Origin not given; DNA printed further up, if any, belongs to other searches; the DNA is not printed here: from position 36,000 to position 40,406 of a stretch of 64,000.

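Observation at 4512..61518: Recurrent arrays of about four locus-specific tandem heptamers at gene junctions and other mutation-tolerant positions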

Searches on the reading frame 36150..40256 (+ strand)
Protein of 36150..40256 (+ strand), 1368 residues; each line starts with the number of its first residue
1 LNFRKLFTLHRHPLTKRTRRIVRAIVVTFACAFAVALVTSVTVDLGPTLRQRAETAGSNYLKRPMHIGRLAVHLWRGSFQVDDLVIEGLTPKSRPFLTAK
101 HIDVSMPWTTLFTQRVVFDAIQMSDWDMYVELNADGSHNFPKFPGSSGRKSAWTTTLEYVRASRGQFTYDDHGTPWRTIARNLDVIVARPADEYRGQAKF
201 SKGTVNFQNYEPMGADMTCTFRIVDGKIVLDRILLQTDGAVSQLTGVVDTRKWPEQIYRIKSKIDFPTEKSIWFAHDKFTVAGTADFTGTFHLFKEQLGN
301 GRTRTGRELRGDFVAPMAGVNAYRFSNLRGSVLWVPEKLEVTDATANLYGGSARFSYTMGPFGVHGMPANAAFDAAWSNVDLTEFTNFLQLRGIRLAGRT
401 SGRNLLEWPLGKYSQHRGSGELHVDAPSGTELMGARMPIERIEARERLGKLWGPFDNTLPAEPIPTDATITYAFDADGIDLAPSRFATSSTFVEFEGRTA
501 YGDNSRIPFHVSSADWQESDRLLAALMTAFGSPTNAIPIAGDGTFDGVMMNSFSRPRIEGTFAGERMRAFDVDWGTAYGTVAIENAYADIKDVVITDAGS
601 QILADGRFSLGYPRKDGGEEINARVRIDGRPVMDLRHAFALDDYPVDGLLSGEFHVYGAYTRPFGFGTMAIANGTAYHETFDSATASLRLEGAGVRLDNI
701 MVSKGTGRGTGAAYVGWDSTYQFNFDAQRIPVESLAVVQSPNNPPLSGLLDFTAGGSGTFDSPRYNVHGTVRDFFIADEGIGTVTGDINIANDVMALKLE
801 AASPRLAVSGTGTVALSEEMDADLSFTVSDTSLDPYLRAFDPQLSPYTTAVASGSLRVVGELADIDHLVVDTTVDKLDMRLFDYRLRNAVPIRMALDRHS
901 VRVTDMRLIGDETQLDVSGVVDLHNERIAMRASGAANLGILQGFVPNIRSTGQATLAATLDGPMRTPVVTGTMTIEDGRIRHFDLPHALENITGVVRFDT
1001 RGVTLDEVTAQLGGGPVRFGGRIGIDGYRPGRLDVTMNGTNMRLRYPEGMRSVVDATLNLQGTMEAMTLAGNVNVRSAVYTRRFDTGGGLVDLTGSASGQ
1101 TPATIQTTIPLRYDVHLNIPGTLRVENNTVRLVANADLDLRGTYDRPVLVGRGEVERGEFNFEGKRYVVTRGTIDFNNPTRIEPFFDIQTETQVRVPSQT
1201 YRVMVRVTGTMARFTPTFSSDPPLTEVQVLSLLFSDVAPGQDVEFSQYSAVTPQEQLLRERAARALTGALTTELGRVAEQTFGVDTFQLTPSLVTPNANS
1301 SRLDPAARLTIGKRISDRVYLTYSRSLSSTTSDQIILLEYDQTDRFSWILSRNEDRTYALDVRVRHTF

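Call 8: search_protein_families(library=pfam, proteins=[window:36150-40256:+])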
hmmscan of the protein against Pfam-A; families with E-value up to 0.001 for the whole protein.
window:36150-40256:+ (1368 aa): 3 families
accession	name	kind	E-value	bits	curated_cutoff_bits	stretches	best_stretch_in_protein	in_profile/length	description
PF04357.19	TamB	-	7.6e-51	174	22.4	1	1009-1355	4-368/381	TamB, inner membrane protein subunit of TAM complex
PF05359.17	DUF748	-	8.7e-16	57.6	50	1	14-187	7-184/1037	Domain of Unknown Function (DUF748)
PF13116.12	YhdP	-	2.7e-12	45.9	46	1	942-1066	628-756/1224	YhdP protein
